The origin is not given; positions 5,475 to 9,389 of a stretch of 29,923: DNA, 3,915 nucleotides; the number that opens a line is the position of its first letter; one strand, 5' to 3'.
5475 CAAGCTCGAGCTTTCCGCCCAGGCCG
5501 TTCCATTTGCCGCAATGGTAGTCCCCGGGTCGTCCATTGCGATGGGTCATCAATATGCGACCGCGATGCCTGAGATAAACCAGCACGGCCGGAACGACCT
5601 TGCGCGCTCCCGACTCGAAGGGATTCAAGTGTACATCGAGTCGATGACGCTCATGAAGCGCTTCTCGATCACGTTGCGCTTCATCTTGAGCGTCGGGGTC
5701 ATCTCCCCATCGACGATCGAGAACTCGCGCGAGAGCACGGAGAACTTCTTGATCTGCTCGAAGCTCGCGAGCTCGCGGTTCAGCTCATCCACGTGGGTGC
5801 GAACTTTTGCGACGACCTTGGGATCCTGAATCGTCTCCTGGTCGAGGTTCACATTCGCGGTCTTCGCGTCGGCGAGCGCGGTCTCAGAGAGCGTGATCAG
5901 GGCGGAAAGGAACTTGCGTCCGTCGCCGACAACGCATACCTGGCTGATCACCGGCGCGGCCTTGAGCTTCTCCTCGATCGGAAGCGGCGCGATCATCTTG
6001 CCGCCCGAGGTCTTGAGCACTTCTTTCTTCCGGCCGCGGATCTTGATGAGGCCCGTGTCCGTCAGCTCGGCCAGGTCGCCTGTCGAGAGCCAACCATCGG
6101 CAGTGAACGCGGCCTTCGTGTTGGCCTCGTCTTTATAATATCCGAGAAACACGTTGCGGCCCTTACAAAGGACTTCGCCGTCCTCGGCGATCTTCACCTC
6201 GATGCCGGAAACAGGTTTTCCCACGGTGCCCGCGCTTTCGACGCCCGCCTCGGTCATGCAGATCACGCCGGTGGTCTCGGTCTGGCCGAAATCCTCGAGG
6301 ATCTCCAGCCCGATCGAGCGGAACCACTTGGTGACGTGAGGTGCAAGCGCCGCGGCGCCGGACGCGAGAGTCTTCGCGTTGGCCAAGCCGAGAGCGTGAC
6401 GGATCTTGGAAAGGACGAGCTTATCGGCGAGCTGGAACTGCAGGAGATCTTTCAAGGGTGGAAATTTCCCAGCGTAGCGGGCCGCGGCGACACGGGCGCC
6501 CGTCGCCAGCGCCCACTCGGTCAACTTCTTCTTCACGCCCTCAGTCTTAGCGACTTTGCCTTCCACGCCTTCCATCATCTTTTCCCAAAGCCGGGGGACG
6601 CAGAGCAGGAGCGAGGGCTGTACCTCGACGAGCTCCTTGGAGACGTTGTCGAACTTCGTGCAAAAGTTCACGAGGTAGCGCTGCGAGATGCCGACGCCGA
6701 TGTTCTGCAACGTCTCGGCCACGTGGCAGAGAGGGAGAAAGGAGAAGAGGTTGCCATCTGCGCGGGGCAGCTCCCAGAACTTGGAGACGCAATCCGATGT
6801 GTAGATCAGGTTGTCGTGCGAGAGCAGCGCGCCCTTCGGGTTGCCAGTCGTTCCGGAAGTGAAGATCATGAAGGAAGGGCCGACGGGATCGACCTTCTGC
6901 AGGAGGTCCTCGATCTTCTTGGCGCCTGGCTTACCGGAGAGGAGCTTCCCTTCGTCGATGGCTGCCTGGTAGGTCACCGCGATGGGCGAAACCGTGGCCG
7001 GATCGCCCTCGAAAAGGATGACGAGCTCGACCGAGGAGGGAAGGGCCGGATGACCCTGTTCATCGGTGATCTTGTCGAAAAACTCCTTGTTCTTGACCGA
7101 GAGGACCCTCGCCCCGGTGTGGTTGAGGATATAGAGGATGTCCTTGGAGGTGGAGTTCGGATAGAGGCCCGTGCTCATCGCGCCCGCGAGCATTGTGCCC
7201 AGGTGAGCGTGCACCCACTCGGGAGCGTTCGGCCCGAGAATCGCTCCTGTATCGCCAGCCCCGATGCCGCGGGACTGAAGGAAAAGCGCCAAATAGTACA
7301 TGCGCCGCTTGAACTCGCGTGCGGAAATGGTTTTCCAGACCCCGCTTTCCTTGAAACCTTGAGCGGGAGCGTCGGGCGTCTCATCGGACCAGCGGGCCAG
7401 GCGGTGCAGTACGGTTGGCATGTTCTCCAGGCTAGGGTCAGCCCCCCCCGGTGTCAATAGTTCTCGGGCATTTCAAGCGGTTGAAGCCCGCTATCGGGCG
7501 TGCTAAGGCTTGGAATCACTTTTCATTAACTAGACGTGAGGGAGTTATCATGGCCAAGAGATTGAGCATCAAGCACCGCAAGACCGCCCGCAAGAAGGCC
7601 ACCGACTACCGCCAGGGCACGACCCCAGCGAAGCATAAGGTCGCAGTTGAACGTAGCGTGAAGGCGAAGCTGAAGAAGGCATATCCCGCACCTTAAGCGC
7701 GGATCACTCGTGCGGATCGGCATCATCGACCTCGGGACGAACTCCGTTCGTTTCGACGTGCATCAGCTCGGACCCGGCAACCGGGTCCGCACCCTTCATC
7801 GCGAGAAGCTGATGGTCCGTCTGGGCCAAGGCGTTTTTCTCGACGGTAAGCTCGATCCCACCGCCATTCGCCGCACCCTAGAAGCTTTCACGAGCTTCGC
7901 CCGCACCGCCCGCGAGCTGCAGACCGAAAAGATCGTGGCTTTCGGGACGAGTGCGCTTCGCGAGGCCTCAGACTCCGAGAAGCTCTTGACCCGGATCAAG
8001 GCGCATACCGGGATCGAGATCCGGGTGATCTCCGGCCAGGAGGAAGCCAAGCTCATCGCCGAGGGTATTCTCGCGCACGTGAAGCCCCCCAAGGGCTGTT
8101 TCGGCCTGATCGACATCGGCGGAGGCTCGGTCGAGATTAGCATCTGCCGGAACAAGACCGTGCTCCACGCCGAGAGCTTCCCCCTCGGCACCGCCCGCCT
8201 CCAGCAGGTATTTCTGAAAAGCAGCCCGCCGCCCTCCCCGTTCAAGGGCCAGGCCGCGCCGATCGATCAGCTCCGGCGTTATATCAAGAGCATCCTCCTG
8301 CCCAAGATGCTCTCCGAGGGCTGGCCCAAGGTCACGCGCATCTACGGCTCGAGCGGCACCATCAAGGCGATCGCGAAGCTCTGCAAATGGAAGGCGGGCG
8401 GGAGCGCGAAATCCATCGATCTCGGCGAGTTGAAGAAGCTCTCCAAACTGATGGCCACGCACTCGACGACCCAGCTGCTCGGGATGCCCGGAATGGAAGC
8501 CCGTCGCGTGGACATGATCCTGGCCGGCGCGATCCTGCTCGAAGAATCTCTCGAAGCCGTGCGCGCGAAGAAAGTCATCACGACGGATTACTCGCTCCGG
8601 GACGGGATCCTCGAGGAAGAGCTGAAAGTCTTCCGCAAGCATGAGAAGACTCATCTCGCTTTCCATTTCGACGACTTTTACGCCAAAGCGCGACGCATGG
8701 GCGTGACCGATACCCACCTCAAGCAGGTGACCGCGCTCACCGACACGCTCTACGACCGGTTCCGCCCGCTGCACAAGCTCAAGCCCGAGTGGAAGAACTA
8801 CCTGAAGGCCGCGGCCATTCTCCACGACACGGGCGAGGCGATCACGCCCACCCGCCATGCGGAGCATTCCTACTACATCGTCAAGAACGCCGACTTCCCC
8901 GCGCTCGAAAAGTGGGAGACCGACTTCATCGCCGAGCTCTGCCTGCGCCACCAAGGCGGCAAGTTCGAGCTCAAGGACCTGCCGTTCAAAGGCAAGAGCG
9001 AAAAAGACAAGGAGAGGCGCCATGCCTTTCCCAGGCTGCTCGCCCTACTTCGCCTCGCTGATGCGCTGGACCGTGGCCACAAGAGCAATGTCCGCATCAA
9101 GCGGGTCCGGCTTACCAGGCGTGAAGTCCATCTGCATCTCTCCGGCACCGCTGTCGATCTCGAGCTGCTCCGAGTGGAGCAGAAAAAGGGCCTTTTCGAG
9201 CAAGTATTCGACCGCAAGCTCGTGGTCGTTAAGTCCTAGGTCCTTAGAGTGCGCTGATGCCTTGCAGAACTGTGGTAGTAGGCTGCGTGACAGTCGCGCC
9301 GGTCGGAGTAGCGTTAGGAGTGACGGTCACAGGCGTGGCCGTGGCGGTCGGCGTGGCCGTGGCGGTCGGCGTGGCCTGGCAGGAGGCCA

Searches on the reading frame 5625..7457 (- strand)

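Call 8: search_protein_families(library=pfam, proteins=[window:5625-7457:-], max_evalue=0.001)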
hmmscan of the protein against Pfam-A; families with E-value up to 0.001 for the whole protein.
window:5625-7457:- (610 aa): 2 families
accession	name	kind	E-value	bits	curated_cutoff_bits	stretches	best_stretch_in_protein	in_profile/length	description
PF00501.34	AMP-binding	-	4e-61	207.4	29.9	1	21-441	2-384/384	AMP-binding enzyme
PF23562.2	AMP-binding_C_3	-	6.2e-14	52.9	20.8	1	480-610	3-121/124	AMP-binding enzyme C-terminal domain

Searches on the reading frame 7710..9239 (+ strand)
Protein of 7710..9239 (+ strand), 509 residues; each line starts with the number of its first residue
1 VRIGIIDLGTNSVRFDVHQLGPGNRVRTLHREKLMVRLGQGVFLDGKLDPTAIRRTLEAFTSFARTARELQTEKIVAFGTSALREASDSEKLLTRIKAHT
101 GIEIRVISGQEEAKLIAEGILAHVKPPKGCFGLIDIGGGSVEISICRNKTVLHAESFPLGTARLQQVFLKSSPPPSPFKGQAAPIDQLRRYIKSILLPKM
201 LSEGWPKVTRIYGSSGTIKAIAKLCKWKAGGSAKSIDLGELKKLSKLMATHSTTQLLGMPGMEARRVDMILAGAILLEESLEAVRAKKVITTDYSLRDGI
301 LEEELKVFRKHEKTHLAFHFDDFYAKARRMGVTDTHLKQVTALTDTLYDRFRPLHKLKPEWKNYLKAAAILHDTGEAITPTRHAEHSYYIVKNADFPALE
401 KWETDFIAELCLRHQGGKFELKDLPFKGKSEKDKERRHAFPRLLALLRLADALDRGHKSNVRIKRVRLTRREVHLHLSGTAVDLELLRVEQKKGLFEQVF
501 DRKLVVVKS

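Call 4: search_protein_families(library=pfam, proteins=[window:7710-9239:+], max_evalue=0.01)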
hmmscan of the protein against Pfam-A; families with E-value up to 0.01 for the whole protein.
window:7710-9239:+ (509 aa): 3 families
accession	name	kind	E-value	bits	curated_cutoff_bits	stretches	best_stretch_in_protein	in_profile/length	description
PF02541.22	Ppx-GppA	-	8.1e-54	183.4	27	1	26-306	10-283/285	Ppx/GppA phosphatase family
PF21447.3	Ppx-GppA_III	-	5.9e-19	69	27.3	1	330-478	13-157/177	Ppx/GppA phosphatase, domain III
PF01966.28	HD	-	2.6e-09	37.8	22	1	334-455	2-115/116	HD domain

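Call 5: search_protein_families(library=ncbifam, proteins=[window:7710-9239:+], max_evalue=0.01)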
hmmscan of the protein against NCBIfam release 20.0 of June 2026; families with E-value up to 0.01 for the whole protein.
window:7710-9239:+ (509 aa): 3 families
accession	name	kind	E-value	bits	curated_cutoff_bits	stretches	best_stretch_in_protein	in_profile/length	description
TIGR03706.1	exo_poly_only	exception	3.4e-69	233.4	307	1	2-305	1-299/300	exopolyphosphatase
NF008108.0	PRK10854.1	equivalog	3e-43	147.8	864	1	3-478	13-470/513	exopolyphosphatase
NF008260.0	PRK11031.1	equivalog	3.1e-37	128.7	624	1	5-477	10-460/496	guanosine-5'-triphosphate,3'-diphosphate diphosphatase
